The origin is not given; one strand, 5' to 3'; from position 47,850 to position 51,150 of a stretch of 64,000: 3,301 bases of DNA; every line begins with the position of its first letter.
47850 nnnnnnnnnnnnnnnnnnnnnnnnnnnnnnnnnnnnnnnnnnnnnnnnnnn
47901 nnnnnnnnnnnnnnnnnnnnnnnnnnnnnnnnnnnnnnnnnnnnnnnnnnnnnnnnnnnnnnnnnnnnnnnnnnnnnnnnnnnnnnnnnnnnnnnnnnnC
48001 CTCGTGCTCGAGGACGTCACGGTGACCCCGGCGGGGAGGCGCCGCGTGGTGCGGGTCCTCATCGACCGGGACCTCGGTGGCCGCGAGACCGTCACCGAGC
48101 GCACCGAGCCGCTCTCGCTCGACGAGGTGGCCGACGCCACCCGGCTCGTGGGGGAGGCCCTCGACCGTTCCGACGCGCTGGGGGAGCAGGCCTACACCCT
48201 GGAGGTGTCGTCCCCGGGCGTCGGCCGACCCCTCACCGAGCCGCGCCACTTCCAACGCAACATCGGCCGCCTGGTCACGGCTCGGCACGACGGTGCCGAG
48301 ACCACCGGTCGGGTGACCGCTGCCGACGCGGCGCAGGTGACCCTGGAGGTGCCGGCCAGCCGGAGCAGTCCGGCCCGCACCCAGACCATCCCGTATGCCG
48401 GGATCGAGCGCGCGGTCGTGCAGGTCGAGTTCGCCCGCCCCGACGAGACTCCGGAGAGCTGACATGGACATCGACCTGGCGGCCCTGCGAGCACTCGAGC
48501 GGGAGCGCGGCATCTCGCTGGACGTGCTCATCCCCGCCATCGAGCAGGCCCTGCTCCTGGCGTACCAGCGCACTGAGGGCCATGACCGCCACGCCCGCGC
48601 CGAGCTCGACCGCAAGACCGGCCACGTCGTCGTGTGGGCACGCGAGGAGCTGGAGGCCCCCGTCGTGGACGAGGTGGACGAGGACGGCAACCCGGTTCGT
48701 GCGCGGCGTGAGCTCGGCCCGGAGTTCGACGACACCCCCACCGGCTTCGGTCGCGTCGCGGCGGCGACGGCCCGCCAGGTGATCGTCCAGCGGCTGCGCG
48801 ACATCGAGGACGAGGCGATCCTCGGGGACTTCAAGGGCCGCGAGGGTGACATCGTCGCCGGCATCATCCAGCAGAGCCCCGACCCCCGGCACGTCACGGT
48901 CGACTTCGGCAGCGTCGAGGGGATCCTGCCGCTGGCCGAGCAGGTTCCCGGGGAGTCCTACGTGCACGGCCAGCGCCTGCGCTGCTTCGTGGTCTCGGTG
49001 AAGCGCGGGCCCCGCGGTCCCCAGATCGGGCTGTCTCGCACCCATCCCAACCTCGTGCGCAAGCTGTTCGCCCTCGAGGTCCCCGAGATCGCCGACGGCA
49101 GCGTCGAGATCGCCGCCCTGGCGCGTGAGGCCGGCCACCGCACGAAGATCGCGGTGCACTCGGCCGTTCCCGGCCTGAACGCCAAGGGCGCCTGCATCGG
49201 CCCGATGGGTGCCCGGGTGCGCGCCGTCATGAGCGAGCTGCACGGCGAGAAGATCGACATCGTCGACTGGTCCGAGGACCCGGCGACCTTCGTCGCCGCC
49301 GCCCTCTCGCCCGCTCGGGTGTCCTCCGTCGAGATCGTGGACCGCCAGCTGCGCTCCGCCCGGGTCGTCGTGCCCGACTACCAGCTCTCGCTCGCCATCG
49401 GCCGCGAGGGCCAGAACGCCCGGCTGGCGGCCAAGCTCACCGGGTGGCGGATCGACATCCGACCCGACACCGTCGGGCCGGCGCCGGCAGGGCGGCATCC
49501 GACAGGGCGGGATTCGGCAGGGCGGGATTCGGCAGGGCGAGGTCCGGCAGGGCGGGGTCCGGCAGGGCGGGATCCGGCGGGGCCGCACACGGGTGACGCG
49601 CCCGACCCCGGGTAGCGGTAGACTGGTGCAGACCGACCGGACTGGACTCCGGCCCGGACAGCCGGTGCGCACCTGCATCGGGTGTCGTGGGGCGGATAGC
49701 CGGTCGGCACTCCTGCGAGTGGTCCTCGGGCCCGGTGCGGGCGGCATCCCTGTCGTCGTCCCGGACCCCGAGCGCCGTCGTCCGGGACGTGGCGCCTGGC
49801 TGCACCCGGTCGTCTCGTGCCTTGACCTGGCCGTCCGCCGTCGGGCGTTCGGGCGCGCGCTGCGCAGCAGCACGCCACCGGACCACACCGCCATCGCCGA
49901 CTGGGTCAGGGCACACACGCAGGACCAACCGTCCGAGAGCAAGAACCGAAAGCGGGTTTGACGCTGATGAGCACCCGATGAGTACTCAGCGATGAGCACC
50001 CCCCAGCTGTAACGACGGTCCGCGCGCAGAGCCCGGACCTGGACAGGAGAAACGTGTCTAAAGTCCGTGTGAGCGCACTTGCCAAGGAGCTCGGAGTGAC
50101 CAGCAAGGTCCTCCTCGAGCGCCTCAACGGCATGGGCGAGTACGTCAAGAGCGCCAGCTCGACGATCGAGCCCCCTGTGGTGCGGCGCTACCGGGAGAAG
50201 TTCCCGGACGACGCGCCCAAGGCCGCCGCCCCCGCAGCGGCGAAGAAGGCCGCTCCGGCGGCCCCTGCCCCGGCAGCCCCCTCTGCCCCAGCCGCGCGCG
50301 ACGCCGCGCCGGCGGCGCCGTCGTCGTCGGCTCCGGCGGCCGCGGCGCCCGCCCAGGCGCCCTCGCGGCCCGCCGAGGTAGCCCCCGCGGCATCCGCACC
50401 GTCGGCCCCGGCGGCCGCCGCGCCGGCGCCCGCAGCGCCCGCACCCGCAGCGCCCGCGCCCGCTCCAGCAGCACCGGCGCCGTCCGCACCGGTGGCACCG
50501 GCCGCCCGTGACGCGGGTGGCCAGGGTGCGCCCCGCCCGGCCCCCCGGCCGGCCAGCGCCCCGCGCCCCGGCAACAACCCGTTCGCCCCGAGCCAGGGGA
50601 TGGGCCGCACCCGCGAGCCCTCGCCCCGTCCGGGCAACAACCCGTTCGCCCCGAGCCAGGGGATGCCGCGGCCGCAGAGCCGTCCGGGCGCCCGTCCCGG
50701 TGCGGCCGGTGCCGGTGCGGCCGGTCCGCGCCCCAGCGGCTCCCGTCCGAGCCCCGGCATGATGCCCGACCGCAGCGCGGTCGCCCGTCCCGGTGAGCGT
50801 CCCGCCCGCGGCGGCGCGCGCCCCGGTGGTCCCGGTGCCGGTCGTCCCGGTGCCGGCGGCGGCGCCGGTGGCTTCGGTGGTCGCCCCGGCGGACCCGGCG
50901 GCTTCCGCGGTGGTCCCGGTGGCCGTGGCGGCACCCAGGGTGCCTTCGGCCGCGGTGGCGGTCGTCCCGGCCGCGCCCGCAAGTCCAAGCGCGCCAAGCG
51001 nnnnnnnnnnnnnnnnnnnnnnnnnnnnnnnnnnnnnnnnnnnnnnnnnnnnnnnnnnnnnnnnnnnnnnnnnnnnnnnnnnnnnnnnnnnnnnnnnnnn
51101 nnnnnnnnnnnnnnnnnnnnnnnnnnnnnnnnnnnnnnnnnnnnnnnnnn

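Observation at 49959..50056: Three ATGA-coupled Met-Ser-Thr micro-ORFs upstream of the IF2 gene: candidate initiation/re-initiation sensor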

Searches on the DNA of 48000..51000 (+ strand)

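Call 4: search_rna_families(source=window, start=48000, end=51000, threshold=evalue, max_evalue=10)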
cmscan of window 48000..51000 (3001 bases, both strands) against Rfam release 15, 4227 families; matches with E-value up to 10: 2.
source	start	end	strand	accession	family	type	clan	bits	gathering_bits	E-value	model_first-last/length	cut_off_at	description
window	50316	50347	+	RF00498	EAV_LTH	Cis-reg; leader;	-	15.9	70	4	1-45/45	no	Equine arteritis virus leader TRS hairpin (LTH)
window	50237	50271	+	RF01151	snoU82P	Gene; snRNA; snoRNA; CD-box;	-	12.1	42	8.8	1-55/55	no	Small nucleolar RNA U82P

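Call 73: build_rna_model(alignment_id=A3, structure=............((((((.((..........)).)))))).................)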
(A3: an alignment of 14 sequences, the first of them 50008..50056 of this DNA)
Model R1 built from alignment A3 (14 sequences, 57 columns); structure: as given.
model positions 49; base pairs 8; branch points 0; effective number of sequences 14; information 1.062 bits per position. Calibrated on 0.2 Mb of random sequence (short: E-values are rough).
structure used (alignment columns):
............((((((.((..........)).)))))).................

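Call 74: search_with_rna_model(model_id=R1, sources=[window, L001, L002, L004, L007, L008, L009, L010, L012, L014, L016, L019, L021, L022, L024, L025, L026, L027, L028, L029, L031, L032, L033, L034, L035, L036, L037, L038, L039, L041, L042, L043, L044, L045, L046, L048, L050, L051, L052, L053, L054, L055, L056, L058, L059, L060, L061, L062, L063, L064, L065, L068, L070, L071, L074, L075, L076, L077, L078, L079, L080, L081, L082], max_evalue=1, make_alignment=true)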
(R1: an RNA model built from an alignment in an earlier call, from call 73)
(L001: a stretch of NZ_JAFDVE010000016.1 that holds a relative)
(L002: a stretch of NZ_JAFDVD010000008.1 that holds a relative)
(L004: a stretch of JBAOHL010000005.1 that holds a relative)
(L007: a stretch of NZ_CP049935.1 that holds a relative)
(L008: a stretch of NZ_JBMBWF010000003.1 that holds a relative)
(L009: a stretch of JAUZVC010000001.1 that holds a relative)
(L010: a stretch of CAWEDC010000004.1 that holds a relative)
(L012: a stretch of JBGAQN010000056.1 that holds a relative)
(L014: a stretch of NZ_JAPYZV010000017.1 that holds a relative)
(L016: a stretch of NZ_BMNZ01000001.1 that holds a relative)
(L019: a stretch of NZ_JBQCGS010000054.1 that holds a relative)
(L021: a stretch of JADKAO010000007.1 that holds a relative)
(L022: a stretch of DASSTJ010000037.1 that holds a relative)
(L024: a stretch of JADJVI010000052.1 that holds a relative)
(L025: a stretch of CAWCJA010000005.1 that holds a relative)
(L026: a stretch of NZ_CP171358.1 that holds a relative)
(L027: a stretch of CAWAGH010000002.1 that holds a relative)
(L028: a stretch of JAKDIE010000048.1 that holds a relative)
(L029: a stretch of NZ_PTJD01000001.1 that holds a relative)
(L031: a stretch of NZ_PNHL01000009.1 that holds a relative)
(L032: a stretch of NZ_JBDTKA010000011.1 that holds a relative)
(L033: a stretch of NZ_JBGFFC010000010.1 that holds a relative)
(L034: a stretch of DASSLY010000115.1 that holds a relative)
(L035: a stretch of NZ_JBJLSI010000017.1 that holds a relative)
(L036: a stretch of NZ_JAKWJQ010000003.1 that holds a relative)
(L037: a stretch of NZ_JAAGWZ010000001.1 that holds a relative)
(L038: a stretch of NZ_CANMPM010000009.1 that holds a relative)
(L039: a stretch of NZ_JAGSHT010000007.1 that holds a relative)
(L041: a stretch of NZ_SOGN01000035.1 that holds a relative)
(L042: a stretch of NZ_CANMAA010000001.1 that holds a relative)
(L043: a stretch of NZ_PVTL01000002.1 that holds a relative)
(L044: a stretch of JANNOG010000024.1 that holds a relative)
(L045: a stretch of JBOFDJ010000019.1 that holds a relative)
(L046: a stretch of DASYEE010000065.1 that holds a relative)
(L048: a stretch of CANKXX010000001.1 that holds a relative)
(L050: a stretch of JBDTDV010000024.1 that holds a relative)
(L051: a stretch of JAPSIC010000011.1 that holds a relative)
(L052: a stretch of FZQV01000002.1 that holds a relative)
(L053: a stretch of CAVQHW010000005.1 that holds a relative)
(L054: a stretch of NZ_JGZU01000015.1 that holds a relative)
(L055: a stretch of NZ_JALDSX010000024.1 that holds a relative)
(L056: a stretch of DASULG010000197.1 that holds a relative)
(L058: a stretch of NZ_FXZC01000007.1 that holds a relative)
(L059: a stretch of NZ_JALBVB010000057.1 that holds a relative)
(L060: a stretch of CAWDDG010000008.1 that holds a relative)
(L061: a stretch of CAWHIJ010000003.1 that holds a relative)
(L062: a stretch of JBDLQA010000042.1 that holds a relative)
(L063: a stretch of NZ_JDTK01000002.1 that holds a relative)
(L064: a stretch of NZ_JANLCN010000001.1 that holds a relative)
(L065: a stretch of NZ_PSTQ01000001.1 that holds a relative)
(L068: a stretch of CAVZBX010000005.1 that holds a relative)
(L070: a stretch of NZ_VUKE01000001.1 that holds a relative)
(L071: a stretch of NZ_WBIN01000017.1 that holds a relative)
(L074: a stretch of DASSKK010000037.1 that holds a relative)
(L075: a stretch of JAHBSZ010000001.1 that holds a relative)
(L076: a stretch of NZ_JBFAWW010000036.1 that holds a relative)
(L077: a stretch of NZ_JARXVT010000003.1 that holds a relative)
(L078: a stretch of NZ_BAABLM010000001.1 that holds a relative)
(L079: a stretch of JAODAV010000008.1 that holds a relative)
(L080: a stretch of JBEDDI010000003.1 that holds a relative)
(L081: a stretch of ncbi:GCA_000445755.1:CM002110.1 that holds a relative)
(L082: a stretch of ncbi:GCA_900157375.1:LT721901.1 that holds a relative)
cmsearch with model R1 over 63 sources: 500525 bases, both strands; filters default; matches with E-value up to 1: 63.
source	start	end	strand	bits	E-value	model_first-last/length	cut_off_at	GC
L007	1540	1588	+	69.1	1.9e-18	1-49/49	no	0.65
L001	1966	2014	+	68.4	3.2e-18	1-49/49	no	0.67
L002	1955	2002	+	66.1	1.8e-17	1-49/49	no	0.69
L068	1898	1945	+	66.1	1.8e-17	1-49/49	no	0.69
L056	1409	1456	+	66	1.9e-17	1-49/49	no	0.65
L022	1634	1684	+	65.1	3.6e-17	1-49/49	no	0.65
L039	1474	1522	+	62.1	3.3e-16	1-49/49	no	0.61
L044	2458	2503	+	60.3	1.3e-15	1-49/49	no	0.65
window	50010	50056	+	60.3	1.3e-15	1-49/49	no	0.66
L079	2448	2497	+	55.8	3.3e-14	1-49/49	no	0.6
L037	2448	2497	+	54.7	7.5e-14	1-49/49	no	0.58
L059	1313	1366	+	54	1.3e-13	1-49/49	no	0.69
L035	2449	2503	+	53.4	1.9e-13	1-49/49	no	0.65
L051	1420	1468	+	53.1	2.4e-13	1-49/49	no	0.53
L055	1396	1444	+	50.7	1.4e-12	1-49/49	no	0.55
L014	1351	1411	+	50.4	1.8e-12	1-49/49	no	0.62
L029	2451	2503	+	50.3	1.9e-12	1-49/49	no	0.64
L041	2447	2497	+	50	2.3e-12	1-49/49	no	0.57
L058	1549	1597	+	49.7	2.9e-12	1-49/49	no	0.55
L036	2450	2497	+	49.5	3.4e-12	1-49/49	no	0.58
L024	1456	1504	+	49.4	3.7e-12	1-49/49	no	0.61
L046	2448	2497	+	49.2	4.4e-12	1-49/49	no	0.56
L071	1526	1576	+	46.9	2.3e-11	1-49/49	no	0.63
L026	2447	2497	+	45.3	7.5e-11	1-49/49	no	0.63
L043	2450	2497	+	43.9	2.2e-10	1-49/49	no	0.62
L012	1873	1924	+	42.3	6.7e-10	1-49/49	no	0.62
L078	1942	1993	+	41.4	1.3e-09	1-49/49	no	0.62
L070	1474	1522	+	41.4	1.3e-09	1-49/49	no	0.63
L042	1262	1309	+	40.5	2.5e-09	1-49/49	no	0.67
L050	2447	2497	+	40.1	3.4e-09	1-49/49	no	0.61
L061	2060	2110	+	39.3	6.1e-09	1-49/49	no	0.61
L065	1527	1576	+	39.1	7.1e-09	1-49/49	no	0.58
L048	2453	2503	+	38.7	9.2e-09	1-49/49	no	0.59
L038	1341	1390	+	38.7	9.8e-09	1-49/49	no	0.66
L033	2442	2503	+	38.7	9.8e-09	1-49/49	no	0.56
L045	2448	2497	+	37.8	1.8e-08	1-49/49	no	0.6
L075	2067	2116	+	36.1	6.3e-08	1-49/49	no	0.56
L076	1281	1324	+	36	6.8e-08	1-49/49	no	0.66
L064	1518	1564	+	35.6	9.5e-08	1-49/49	no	0.6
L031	1547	1597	+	33.3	5.2e-07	1-49/49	no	0.63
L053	1513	1570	+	31.4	2.1e-06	1-49/49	no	0.71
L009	1483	1543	+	30.9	2.8e-06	1-49/49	no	0.59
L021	1389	1441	+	30.1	5.4e-06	1-49/49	no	0.68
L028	1982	2032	+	28.6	1.6e-05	1-49/49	no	0.59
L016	1399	1453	+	28.4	1.8e-05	1-49/49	no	0.6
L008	1447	1507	+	27.8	2.7e-05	1-49/49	no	0.61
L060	1594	1636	+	26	0.0001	1-49/49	no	0.7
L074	2459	2503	+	25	0.00022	1-49/49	no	0.64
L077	1613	1669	+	23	0.00097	1-49/49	no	0.47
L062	1669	1704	+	21.7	0.0024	8-44/49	no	0.67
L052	1677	1713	+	21.3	0.0034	8-43/49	no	0.65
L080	1667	1720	+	20.9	0.0044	1-49/49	no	0.59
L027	1462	1522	+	19.7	0.011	1-49/49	no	0.61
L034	1450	1504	+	19.7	0.011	1-49/49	no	0.73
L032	1390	1459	+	17.7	0.046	1-49/49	no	0.61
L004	1857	1921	+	16.6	0.11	1-49/49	no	0.68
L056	1416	1440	-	16.5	0.11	8-32/49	no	0.8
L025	1305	1354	+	16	0.17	1-49/49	no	0.62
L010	1381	1438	+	15.1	0.32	1-49/49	no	0.55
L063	2447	2495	+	14.6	0.46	1-49/49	no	0.65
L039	1481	1505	-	13.8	0.85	8-32/49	no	0.72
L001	1973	1997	-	13.7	0.86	8-32/49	no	0.84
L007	1547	1571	-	13.7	0.86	8-32/49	no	0.84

Alignment A4: 63 matches aligned to the model, 98 columns, each read 5' to 3' on its own strand. Consensus structure (alignment columns), stored with it:
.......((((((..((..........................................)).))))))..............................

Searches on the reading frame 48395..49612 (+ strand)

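Call 63: search_protein_families(library=pfam, proteins=[window:48395-49612:+], max_evalue=0.00001)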
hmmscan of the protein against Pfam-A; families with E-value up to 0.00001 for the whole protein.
window:48395-49612:+ (406 aa): 2 families
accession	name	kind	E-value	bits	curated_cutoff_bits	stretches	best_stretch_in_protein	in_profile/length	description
PF13184.12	KH_5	-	6.3e-27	93.9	27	1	246-314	1-69/69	NusA-like KH domain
PF08529.16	NusA_N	-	4.3e-20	72.6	23.8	1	28-139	3-118/119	NusA N-terminal domain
